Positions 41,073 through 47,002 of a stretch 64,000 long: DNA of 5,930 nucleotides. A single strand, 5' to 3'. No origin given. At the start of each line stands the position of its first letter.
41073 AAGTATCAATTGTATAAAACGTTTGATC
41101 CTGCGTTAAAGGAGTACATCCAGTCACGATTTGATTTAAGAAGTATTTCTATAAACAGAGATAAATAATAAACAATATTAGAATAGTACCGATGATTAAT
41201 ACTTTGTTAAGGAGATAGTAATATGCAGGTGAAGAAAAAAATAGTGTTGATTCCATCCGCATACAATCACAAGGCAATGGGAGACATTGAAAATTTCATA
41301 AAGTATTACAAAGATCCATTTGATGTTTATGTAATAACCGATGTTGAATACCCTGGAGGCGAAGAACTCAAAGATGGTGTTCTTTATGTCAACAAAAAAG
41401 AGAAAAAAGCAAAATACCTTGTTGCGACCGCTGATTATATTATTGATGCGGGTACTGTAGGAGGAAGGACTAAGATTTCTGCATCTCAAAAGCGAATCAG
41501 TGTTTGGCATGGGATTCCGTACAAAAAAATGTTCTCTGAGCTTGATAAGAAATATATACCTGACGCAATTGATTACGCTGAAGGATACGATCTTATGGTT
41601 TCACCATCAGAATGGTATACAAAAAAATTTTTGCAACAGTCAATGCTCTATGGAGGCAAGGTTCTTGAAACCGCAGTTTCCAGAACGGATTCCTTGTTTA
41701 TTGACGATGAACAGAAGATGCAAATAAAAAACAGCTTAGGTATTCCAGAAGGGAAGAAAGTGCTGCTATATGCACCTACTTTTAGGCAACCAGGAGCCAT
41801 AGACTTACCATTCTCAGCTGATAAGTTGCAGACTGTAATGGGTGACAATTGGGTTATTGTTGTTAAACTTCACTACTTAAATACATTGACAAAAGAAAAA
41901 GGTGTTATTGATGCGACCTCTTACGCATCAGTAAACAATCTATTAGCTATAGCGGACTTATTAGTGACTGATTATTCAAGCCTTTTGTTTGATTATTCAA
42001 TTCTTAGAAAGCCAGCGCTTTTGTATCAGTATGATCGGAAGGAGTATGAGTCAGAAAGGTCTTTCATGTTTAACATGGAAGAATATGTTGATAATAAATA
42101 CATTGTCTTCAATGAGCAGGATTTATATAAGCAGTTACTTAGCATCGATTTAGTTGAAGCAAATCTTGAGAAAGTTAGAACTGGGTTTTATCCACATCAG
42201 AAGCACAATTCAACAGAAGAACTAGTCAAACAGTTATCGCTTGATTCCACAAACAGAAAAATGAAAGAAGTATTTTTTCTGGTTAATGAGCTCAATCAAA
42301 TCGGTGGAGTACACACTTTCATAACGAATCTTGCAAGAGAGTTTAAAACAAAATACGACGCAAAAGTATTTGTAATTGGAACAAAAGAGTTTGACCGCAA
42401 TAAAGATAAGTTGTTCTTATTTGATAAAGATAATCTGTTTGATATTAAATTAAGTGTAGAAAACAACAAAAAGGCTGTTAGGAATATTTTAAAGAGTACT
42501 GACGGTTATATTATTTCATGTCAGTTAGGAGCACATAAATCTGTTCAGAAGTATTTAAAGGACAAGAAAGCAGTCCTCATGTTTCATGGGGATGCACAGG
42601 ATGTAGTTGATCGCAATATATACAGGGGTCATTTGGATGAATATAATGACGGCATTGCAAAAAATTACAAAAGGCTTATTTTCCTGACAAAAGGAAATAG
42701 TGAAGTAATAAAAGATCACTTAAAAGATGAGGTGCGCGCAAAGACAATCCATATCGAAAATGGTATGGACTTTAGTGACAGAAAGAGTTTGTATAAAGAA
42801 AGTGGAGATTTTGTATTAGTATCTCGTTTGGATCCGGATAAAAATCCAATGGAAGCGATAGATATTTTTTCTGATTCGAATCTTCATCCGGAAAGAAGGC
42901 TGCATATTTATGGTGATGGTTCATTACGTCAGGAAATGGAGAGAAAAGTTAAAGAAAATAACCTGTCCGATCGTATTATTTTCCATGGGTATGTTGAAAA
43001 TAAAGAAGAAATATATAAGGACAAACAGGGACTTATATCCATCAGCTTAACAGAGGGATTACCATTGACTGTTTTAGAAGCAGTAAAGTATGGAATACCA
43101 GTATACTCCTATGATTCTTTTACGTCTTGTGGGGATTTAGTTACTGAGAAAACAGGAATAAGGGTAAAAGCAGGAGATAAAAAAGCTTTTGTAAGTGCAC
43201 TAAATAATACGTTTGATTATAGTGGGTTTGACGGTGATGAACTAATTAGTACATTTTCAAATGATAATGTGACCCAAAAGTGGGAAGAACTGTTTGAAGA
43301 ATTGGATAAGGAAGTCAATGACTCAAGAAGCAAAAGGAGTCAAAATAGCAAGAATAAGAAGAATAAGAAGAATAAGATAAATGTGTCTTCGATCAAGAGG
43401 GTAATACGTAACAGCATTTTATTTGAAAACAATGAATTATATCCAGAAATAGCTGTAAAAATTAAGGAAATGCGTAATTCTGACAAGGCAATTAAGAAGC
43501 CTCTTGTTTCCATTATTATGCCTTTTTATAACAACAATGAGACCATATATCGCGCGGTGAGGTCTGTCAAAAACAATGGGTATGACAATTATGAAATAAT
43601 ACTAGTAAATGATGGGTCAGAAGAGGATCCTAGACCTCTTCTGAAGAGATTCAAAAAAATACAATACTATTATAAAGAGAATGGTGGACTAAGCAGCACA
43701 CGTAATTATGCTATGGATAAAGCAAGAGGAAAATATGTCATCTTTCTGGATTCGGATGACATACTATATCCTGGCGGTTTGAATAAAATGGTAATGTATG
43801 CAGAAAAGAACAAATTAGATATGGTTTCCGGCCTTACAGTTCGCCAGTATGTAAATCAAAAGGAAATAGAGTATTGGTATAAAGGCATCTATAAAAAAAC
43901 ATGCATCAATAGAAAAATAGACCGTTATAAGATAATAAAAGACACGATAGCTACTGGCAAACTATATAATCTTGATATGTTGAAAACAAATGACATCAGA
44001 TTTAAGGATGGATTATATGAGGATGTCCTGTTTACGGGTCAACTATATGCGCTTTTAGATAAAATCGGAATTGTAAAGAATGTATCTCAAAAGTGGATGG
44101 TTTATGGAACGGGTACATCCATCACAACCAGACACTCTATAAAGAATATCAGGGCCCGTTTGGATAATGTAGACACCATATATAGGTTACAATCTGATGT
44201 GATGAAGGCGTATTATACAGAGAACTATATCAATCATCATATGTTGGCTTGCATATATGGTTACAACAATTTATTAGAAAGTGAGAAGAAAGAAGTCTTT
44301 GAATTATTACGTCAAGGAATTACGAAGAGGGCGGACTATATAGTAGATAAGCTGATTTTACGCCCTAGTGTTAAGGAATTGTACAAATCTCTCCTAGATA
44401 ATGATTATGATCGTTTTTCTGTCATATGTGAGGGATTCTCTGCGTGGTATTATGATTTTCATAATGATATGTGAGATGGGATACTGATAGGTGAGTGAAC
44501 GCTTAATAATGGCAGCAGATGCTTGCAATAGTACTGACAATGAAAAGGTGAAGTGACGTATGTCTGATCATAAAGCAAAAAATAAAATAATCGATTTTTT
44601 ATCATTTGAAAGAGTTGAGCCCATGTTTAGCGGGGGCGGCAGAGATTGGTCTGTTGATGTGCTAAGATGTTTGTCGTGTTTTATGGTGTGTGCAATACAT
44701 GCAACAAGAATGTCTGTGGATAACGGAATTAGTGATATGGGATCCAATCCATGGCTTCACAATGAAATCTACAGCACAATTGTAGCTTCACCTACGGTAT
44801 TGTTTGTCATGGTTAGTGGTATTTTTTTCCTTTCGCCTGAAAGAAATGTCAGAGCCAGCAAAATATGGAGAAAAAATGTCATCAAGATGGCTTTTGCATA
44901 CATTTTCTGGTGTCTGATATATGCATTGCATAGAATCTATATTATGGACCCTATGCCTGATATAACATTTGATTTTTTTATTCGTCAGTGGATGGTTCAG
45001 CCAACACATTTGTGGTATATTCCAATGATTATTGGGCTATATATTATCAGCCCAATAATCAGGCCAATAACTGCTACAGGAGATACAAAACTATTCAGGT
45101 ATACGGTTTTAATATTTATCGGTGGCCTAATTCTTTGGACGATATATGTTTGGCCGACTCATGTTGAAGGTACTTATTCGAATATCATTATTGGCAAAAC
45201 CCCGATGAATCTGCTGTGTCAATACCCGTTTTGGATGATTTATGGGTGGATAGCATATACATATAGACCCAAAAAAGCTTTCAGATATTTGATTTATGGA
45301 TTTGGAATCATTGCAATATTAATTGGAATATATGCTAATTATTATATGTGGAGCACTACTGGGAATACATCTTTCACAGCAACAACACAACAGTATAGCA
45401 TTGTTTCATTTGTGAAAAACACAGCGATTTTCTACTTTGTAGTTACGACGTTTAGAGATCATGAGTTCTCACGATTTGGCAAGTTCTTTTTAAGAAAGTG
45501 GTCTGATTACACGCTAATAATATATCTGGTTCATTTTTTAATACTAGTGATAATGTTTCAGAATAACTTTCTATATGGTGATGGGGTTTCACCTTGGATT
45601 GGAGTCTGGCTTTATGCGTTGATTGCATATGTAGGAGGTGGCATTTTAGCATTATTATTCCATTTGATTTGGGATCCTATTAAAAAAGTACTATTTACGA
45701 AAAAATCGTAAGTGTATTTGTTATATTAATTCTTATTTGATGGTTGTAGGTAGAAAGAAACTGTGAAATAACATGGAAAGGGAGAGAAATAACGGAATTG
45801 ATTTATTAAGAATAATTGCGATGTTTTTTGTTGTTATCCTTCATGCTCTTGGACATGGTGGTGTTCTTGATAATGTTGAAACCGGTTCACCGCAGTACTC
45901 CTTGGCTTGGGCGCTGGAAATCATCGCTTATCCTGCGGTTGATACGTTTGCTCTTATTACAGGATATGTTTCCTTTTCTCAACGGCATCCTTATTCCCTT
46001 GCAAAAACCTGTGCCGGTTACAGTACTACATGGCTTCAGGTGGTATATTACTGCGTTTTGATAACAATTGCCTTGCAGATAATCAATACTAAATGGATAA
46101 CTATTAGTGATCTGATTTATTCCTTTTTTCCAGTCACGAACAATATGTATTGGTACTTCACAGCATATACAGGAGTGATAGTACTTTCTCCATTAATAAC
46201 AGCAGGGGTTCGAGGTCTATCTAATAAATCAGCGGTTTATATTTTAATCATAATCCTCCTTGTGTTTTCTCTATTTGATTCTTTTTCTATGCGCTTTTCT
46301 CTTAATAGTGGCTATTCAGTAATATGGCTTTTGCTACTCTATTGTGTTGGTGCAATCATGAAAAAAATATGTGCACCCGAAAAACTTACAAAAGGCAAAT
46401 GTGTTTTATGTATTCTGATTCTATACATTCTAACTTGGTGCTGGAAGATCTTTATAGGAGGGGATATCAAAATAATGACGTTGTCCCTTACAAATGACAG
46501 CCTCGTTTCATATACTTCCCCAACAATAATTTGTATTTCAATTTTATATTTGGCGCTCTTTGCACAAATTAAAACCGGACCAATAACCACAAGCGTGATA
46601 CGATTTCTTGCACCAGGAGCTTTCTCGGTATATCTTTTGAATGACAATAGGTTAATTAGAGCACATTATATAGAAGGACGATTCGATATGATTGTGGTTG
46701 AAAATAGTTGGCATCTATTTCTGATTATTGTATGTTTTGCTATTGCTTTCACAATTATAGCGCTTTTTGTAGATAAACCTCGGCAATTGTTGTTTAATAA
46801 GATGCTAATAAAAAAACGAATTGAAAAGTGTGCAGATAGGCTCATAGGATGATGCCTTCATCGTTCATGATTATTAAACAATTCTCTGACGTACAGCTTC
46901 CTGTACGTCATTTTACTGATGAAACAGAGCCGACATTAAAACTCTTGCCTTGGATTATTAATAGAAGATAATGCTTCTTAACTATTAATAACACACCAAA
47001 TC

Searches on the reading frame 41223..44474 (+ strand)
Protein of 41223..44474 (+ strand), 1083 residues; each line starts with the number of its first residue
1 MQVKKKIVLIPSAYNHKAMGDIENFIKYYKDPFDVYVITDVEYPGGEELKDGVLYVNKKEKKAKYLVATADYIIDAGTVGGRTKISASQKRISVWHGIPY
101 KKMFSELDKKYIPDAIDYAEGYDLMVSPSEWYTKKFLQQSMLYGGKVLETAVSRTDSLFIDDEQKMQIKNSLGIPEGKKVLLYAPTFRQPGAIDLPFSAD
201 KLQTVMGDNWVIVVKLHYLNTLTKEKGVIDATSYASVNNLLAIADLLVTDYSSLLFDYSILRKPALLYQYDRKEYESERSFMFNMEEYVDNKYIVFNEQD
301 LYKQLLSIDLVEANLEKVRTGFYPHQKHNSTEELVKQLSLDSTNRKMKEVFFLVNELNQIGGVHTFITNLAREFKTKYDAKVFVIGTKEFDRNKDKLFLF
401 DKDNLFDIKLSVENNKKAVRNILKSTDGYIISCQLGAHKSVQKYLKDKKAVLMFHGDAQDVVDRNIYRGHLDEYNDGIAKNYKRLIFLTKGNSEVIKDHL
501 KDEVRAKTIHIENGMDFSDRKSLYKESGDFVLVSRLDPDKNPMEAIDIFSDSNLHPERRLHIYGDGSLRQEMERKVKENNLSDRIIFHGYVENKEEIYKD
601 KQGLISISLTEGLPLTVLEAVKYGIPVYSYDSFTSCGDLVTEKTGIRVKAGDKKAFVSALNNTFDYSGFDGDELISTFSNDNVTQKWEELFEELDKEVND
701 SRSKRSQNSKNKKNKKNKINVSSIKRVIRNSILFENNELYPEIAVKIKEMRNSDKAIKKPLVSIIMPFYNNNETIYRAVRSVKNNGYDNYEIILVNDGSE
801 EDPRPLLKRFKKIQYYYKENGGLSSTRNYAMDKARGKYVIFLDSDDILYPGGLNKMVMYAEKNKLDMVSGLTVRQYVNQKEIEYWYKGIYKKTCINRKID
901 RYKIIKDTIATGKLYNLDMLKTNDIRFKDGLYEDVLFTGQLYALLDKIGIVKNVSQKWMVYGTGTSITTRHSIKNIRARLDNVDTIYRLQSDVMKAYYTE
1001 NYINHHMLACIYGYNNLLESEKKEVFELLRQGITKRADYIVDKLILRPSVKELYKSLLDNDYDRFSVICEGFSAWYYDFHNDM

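Call 85: search_protein_families(library=pfam, proteins=[window:41223-44474:+], max_evalue=0.00001)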
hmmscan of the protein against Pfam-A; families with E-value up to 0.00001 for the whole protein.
window:41223-44474:+ (1083 aa): 6 families
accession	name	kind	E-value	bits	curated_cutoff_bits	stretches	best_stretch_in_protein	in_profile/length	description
PF04464.20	Glyphos_transf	-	4.1e-53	181.1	22.1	1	4-336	12-363/367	CDP-Glycerol:Poly(glycerophosphate) glycerophosphotransferase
PF00535.33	Glycos_transf_2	-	6.1e-33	114.5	23.3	1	763-920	1-164/168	Glycosyl transferase family 2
PF00534.26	Glycos_transf_1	-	6.6e-25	88.1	26.4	1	522-661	10-153/172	Glycosyl transferases group 1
PF13692.12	Glyco_trans_1_4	-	8e-19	68.7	27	1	530-662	4-138/142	Glycosyl transferases group 1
PF10111.15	Glyco_tranf_2_2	-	2.5e-09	37.5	27.3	1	763-866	1-112/276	Glycosyltransferase like family 2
PF13641.12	Glyco_tranf_2_3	-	1.3e-07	32.3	27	1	762-878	3-126/230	Glycosyltransferase like family 2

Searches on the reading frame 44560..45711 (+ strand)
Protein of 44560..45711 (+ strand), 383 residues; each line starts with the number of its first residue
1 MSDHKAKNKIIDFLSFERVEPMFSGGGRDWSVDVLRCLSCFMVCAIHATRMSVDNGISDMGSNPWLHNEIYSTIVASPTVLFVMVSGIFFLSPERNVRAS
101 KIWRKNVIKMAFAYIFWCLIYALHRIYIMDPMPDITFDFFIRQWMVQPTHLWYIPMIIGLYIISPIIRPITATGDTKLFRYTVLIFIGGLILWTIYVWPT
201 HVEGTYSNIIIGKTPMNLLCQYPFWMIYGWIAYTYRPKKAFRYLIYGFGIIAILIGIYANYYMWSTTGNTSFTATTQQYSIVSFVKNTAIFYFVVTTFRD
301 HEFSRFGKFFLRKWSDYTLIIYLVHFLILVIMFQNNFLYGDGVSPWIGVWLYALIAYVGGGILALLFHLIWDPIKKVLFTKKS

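Call 85: search_protein_families(library=pfam, proteins=[window:44560-45711:+], max_evalue=0.00001)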
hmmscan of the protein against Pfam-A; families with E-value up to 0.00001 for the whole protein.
window:44560-45711:+ (383 aa): 1 family
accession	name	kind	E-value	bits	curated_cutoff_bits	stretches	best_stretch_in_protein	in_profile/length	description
PF01757.29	Acyl_transf_3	-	2.5e-27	96.2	31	1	31-363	3-324/326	Acyltransferase domain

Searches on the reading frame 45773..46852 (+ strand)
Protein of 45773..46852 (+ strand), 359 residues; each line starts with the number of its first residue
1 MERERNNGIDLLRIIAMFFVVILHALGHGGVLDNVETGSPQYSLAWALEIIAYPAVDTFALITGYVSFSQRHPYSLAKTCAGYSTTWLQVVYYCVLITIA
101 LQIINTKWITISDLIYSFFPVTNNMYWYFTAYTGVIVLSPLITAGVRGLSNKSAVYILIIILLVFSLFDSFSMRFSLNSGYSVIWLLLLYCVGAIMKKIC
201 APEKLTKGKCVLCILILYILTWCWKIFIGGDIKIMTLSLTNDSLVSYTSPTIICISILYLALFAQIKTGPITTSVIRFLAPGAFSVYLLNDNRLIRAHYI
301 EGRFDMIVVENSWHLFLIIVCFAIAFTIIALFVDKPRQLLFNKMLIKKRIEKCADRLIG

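Call 85: search_protein_families(library=pfam, proteins=[window:45773-46852:+], max_evalue=0.00001)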
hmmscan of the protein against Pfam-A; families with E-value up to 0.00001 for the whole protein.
window:45773-46852:+ (359 aa): 1 family
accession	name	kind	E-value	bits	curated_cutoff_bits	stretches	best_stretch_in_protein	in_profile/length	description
PF01757.29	Acyl_transf_3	-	1.3e-18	67.6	31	1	6-330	1-324/326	Acyltransferase domain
